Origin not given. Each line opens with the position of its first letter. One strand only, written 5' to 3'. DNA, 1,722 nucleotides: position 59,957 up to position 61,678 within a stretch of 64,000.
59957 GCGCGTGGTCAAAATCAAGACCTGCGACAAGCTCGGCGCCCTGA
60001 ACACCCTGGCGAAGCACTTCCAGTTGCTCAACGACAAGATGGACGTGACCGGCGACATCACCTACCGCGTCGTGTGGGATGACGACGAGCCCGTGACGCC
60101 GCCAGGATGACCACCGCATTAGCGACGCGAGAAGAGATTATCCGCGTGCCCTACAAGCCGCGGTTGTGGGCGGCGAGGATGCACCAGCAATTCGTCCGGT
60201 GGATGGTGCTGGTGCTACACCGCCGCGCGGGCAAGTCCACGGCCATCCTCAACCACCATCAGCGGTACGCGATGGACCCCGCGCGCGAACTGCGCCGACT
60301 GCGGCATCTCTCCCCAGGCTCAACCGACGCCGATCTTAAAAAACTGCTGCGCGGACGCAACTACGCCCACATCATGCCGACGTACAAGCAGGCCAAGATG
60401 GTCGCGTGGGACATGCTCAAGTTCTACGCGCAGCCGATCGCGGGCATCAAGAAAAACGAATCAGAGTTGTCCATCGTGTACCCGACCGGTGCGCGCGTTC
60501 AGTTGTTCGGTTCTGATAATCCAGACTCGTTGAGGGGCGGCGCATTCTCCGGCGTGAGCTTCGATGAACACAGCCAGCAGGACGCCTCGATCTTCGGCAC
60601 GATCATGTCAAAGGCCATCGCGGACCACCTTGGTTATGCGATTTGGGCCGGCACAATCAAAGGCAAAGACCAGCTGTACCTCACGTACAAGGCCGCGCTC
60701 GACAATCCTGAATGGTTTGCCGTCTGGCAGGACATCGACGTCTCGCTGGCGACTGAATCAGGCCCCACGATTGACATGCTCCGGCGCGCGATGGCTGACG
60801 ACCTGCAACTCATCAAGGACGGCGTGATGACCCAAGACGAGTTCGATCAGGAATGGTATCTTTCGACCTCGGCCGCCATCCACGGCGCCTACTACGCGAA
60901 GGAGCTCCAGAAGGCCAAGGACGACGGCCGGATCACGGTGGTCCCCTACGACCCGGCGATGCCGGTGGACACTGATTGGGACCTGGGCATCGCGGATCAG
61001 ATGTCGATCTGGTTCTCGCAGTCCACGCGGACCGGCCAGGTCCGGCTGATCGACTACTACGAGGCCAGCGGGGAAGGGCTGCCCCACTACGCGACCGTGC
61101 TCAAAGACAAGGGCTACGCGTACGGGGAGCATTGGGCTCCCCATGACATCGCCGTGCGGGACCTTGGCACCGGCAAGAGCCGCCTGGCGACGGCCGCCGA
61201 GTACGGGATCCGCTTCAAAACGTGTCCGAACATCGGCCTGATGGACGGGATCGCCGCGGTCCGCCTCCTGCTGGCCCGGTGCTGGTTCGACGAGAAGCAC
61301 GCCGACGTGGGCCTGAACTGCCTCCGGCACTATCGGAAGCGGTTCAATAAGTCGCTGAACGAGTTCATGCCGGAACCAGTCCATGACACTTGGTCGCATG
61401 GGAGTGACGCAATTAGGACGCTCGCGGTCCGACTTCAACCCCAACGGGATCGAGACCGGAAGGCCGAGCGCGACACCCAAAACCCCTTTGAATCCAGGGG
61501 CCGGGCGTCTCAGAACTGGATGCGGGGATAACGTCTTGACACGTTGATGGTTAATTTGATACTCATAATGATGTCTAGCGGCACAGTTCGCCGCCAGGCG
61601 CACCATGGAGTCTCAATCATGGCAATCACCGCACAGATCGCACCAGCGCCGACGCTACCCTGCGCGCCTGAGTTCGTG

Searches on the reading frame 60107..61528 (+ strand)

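Call 42: search_protein_families(library=phrogs, proteins=[window:60107-61528:+], max_evalue=0.001)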
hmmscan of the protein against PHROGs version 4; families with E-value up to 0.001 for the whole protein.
window:60107-61528:+ (474 aa): 2 families
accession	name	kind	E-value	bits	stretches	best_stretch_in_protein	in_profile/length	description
phrog_2472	-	unknown function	2.5e-43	149.7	1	256-447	113-312/324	-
phrog_2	-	head and packaging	7.2e-15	55.8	1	14-448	262-596/807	terminase large subunit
